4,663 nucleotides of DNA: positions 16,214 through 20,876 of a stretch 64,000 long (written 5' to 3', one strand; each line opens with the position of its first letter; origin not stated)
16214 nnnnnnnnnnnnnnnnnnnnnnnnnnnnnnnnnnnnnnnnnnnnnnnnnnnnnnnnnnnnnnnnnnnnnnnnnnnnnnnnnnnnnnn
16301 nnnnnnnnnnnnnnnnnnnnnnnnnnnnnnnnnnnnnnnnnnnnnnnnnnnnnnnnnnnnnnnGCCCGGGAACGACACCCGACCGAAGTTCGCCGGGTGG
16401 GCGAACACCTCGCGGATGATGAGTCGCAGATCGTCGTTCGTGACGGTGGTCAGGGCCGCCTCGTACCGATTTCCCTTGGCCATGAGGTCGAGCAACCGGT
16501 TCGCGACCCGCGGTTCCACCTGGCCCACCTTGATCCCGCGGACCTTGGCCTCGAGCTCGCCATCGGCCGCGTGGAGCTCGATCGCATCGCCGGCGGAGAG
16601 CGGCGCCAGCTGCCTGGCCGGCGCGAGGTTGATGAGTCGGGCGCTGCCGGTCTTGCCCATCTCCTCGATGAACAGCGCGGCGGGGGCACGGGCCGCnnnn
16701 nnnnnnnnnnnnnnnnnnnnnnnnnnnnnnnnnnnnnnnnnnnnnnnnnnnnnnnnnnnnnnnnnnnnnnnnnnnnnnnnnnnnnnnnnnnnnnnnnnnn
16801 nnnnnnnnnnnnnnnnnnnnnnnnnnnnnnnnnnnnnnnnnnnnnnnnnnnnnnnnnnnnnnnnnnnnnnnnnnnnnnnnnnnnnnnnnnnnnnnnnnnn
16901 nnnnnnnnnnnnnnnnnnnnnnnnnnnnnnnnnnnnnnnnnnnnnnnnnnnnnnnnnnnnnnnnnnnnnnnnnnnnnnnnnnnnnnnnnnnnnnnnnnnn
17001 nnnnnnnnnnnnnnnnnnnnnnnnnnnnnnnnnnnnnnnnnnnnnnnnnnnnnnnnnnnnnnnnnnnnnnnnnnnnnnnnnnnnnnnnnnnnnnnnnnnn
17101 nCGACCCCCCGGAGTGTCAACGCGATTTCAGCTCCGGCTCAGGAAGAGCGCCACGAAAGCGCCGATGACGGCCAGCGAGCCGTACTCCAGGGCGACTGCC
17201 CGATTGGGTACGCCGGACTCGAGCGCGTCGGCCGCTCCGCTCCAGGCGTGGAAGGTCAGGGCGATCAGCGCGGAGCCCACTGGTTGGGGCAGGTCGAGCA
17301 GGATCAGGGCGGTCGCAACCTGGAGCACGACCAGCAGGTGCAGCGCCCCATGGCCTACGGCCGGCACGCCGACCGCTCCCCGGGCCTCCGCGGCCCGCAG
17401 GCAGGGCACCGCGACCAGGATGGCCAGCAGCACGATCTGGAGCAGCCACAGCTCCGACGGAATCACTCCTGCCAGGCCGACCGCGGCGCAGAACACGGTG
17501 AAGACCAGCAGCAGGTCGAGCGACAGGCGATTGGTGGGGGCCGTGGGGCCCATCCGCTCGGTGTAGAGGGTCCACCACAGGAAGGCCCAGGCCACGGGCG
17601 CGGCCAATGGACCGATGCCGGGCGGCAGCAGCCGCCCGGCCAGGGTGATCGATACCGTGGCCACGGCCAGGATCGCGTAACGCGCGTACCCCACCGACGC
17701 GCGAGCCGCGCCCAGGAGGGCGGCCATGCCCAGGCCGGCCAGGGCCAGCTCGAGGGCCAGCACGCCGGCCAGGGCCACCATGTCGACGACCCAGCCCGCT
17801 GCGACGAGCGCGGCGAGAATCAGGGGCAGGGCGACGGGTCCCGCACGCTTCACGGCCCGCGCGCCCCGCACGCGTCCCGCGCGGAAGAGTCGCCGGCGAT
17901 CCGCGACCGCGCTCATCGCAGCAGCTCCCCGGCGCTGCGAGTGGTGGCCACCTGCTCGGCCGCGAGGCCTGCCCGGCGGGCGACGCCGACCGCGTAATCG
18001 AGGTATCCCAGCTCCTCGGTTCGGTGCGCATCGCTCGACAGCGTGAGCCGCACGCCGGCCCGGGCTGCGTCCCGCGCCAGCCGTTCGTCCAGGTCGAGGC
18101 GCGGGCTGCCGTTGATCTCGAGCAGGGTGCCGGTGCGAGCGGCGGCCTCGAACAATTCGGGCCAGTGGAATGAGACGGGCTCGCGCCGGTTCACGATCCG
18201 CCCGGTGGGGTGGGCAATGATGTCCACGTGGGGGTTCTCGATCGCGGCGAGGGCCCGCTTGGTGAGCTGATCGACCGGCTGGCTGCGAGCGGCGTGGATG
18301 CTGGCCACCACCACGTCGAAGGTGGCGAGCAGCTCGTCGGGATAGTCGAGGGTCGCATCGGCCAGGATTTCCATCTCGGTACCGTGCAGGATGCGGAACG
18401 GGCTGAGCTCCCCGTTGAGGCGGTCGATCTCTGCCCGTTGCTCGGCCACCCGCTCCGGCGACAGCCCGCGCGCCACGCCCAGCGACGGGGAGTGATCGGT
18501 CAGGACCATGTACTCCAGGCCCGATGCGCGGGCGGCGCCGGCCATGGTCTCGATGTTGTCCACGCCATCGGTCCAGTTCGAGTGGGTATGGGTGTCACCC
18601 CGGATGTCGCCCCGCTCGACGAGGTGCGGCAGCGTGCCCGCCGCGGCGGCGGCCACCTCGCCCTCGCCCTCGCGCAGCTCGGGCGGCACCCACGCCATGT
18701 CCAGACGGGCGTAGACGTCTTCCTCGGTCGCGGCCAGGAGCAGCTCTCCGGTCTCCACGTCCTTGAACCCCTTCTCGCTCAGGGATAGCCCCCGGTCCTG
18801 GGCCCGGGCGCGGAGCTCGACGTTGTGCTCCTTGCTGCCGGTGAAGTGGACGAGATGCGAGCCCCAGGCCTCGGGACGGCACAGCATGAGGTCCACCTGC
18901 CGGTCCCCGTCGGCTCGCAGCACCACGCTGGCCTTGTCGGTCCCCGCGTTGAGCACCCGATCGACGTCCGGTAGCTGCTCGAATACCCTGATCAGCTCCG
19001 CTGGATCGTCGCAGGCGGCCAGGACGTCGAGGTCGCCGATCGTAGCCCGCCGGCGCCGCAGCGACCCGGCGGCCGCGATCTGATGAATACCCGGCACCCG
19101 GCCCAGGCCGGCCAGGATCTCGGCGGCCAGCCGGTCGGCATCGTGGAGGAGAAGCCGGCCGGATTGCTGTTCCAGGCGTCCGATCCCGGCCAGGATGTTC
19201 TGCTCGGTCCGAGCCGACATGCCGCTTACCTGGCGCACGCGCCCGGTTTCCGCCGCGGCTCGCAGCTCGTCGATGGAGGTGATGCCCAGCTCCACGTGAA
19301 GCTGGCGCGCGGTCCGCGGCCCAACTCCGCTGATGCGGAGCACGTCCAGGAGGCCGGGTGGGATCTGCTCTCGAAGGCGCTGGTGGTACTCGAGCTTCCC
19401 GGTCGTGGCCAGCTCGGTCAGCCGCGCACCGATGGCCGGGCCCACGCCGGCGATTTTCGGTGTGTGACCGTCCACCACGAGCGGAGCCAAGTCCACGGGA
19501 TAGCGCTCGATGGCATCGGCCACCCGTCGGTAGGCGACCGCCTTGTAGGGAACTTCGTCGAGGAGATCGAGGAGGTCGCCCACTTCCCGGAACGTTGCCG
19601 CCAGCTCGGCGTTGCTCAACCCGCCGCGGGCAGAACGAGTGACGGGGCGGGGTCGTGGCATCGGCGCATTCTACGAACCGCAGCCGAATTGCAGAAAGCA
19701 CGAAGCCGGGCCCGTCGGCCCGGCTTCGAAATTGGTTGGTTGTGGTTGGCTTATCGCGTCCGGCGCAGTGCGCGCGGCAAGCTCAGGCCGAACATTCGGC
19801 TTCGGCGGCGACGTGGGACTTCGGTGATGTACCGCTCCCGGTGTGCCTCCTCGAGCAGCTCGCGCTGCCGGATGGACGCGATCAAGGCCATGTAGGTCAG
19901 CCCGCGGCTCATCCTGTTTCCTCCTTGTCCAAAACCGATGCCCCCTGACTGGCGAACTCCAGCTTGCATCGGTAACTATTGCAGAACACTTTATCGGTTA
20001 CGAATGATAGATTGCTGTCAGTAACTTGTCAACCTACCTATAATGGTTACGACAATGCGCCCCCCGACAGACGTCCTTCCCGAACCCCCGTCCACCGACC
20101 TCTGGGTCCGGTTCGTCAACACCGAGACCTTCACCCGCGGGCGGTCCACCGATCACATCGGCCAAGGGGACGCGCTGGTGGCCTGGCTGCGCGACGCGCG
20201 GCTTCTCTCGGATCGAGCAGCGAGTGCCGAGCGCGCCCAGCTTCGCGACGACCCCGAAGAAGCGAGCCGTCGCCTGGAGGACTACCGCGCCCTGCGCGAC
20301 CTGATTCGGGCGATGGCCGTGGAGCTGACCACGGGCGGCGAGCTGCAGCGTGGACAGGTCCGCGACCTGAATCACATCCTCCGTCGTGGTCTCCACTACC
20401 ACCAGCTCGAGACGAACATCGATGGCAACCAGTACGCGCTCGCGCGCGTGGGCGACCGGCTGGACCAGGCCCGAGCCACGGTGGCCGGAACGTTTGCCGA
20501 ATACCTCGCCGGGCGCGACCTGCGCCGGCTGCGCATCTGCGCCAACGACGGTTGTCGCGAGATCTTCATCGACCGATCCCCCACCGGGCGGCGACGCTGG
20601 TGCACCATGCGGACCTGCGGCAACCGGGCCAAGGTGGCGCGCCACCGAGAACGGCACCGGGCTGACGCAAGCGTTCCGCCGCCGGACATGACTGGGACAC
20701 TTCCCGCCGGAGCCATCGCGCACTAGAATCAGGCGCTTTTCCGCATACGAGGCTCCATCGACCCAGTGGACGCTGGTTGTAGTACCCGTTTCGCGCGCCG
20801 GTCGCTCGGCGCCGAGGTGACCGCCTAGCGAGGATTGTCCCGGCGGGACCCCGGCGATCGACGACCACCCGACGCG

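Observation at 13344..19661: Co-directional gene string PolX(PHP) - membrane protein - TPR/polyacidic protein - giant degenerate methyltransferase-like protein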

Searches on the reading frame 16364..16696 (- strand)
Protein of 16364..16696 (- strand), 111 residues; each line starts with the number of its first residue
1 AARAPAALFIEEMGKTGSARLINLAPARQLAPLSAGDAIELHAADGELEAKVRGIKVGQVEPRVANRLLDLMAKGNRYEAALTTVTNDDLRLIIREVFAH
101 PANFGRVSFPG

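Call 49: search_protein_families(library=pfam, proteins=[window:16364-16696:-], max_evalue=10)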
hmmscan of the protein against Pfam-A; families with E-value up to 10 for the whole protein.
window:16364-16696:- (111 aa): 2 families
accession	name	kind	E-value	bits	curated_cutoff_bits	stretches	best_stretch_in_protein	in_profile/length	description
PF01052.25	FliMN_C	-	0.012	16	23.8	1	27-66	21-61/73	Type III flagellar switch regulator (C-ring) FliN C-term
PF09976.15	TPR_21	-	0.038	14.2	25.5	1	3-87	59-138/193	Tetratricopeptide repeat-like domain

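Call 50: search_solved_structures(query=window:16364-16696:-, max_evalue=10, show_alignments=3)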
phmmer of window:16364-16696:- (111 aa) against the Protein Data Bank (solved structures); distinct sequences matched with E-value up to 10: 3.
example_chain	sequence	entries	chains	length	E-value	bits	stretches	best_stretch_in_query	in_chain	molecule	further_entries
2few_A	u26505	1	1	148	0.23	15.2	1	53-101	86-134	PTS system mannitol-specific EIICBA component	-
1a3a_A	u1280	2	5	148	0.28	14.9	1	53-101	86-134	MANNITOL-SPECIFIC EII | PTS SYSTEM, MANNITOL-SPECIFIC IIABC COMPONENT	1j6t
5cwm_A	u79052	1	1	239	6.8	10.5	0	39-85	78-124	Designed helical repeat protein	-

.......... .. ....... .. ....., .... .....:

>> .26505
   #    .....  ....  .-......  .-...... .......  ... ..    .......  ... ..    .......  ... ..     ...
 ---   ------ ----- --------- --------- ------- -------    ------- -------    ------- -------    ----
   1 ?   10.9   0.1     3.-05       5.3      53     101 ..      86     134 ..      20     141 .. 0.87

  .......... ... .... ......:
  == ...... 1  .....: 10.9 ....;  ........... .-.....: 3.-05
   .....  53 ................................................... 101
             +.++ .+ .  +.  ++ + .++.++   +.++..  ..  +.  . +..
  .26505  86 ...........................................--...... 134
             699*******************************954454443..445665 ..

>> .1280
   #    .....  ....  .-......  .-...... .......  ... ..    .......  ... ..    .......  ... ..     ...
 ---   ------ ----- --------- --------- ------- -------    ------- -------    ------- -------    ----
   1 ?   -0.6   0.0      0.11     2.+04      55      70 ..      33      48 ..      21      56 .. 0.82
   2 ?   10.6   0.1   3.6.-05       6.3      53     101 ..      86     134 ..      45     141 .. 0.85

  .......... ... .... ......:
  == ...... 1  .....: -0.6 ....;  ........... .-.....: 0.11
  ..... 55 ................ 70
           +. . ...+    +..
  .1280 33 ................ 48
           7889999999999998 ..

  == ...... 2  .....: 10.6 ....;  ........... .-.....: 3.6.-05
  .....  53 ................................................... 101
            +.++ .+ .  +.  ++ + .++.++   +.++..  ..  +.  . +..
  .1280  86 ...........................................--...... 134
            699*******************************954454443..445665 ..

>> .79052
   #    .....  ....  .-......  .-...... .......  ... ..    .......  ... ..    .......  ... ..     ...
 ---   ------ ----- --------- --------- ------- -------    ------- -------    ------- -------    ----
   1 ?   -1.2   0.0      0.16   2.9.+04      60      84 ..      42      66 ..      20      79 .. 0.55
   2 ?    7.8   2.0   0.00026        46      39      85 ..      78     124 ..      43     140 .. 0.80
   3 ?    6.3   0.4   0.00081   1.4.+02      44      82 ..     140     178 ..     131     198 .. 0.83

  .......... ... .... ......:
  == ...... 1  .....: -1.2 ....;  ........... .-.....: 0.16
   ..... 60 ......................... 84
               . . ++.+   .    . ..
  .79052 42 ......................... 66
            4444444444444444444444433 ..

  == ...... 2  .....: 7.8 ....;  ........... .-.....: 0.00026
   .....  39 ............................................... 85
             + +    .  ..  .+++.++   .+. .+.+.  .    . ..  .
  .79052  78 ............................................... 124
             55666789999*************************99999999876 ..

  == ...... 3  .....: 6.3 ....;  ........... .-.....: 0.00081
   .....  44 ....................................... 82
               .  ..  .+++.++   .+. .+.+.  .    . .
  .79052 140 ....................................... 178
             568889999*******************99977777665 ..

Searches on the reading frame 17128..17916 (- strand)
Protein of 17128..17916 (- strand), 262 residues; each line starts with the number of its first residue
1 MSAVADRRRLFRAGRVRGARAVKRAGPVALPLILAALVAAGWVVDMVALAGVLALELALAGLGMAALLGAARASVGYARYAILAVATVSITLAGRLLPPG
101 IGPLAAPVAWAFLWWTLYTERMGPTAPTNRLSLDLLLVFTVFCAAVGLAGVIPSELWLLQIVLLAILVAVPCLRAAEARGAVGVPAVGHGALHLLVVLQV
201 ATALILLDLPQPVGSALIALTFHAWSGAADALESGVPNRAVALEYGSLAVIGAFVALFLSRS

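Call 3: search_protein_families(library=pfam, proteins=[window:17128-17916:-], max_evalue=0.1)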
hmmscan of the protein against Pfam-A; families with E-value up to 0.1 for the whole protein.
window:17128-17916:- (262 aa): 0 families

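Call 4: search_protein_families(library=ncbifam, proteins=[window:17128-17916:-], max_evalue=0.1)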
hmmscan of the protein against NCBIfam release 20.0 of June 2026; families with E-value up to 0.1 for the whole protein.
window:17128-17916:- (262 aa): 0 families

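Call 5: search_protein_families(library=padloc, proteins=[window:17128-17916:-], max_evalue=0.1)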
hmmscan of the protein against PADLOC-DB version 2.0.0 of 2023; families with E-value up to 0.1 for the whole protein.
window:17128-17916:- (262 aa): 0 families

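Call 67: search_protein_families(library=pfam, alignment_id=A5, max_evalue=1)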
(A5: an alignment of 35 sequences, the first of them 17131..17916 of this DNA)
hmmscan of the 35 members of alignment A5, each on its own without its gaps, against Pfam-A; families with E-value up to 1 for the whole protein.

A. member 1, window:17131-17916:- (262 aa): 0 families

B. families by the number of members that match (of 35 scanned): 6 families
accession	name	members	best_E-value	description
PF04819.17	DUF716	4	0.021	Family of unknown function (DUF716)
PF18900.5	DUF5656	3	4.6e-05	Protein of unknown function (DUF5656)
PF17555.7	TssN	3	0.052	Type VI secretion system, TssN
PF11877.13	DUF3397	2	0.049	Protein of unknown function (DUF3397)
PF10660.14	MitoNEET_N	1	0.29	Iron-containing outer mitochondrial membrane protein N-terminus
PF13073.11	DUF3937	1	0.89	Protein of unknown function (DUF3937)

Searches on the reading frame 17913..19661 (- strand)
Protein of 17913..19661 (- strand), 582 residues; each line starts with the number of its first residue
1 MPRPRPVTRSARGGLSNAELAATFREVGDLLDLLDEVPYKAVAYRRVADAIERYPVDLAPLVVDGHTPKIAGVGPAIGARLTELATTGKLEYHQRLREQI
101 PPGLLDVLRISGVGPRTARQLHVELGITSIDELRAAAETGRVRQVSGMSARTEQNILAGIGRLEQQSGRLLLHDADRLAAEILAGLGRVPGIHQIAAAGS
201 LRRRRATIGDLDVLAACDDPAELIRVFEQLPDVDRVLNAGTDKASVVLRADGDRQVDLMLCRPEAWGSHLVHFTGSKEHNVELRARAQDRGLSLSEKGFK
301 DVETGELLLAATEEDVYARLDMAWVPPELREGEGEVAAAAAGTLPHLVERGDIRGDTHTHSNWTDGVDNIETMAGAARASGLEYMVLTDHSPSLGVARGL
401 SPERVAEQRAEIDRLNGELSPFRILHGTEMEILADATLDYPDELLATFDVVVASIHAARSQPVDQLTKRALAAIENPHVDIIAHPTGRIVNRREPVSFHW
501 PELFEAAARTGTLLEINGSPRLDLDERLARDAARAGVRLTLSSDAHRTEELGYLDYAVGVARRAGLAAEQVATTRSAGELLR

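Call 3: search_protein_families(library=pfam, proteins=[window:17913-19661:-], max_evalue=0.1)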
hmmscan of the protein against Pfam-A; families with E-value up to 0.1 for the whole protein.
window:17913-19661:- (582 aa): 7 families
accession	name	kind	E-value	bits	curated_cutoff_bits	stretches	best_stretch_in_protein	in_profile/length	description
PF14791.11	DNA_pol_B_thumb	-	3.2e-22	78.6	25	1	270-331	2-63/63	DNA polymerase beta thumb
PF14716.13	HHH_8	-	3.9e-12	46.8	30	1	17-90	3-73/73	Helix-hairpin-helix domain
PF14520.12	HHH_5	-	4.1e-10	40.4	27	1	105-159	2-54/57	Helix-hairpin-helix domain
PF02811.25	PHP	-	6.8e-07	30.2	26.4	1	356-462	1-99/164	PHP domain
PF10391.15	DNA_pol_lambd_f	-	3e-05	24.2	29.8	1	108-135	4-30/51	Fingers domain of DNA polymerase lambda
PF14462.11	Prok-E2_E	-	0.0015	18.7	25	1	305-374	44-113/123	Prokaryotic E2 family E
PF14792.12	DNA_pol_B_palm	-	0.014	16.1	25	1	190-220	22-52/113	DNA polymerase beta palm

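Call 4: search_protein_families(library=ncbifam, proteins=[window:17913-19661:-], max_evalue=0.1)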
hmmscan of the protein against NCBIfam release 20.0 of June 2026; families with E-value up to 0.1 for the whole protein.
window:17913-19661:- (582 aa): 14 families
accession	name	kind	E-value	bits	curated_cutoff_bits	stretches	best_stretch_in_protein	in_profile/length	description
NF006375.0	PRK08609.1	equivalog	2e-144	482.3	426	1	25-580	12-563/571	DNA polymerase/3'-5' exonuclease PolX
NF005928.0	PRK07945.1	equivalog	3.8e-70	236.9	250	1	350-581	95-331/337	PHP domain-containing protein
NF006702.0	PRK09248.1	domain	5.2e-21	75.3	264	1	356-574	6-223/246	PHP domain-containing protein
NF006251.0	PRK08392.1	equivalog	7.8e-20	71.3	212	1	356-570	3-209/216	hypothetical protein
TIGR01856.1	hisJ_fam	subfamily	1.7e-08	34.5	90.2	1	356-464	2-119/252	histidinol-phosphatase HisJ family protein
NF004981.0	PRK06361.1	equivalog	1.8e-06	27.5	117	1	356-576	3-206/217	histidinol phosphate phosphatase domain-containing protein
NF038032.1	CehA_McbA_metalo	domain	6.6e-06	25.8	80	1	353-393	3-43/315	CehA/McbA family metallohydrolase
NF005596.0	PRK07328.1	subfamily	5.3e-05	22.7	202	1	527-568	212-254/269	histidinol-phosphatase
NF002654.0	PRK02362.1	equivalog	0.00054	18.4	887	1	91-167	638-710/739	ATP-dependent DNA helicase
NF041577.1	nside_bi_sphtase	equivalog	0.00092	18.4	400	1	356-398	5-47/276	3',5'-nucleoside bisphosphate phosphatase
NF002251.0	PRK01172.1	equivalog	0.0082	14.4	891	1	94-156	601-661/674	ATP-dependent DNA helicase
NF005996.1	PRK08123.1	equivalog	0.011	15.1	133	0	356-393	2-41/262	histidinol-phosphatase HisJ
NF008915.0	PRK12278.1-1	equivalog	0.056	13.4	281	0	105-139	153-186/216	50S ribosomal protein L21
NF003302.0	PRK04302.1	subfamily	0.07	12.9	132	0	338-408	71-142/223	triose-phosphate isomerase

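Call 5: search_protein_families(library=padloc, proteins=[window:17913-19661:-], max_evalue=0.1)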
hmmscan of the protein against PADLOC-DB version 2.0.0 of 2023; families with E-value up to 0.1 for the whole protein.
window:17913-19661:- (582 aa): 0 families

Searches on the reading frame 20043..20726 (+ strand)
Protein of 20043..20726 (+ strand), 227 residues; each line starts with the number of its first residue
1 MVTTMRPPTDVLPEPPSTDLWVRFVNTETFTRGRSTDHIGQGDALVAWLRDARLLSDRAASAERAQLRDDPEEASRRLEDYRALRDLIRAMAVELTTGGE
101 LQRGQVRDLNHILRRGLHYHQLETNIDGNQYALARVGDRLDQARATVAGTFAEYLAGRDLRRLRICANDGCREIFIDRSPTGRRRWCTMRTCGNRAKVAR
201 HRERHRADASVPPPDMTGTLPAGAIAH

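Call 14: search_protein_families(library=pfam, proteins=[window:20043-20726:+], max_evalue=0.001)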
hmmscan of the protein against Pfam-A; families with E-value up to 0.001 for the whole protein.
window:20043-20726:+ (227 aa): 2 families
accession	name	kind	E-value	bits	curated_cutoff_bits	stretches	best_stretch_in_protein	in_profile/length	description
PF11706.13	zf-CGNR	-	4.3e-20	71.7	24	1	162-205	1-44/44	CGNR zinc finger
PF07336.16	ABATE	-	8.4e-16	59.2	24.4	1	19-157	2-129/130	Putative stress-induced transcription regulator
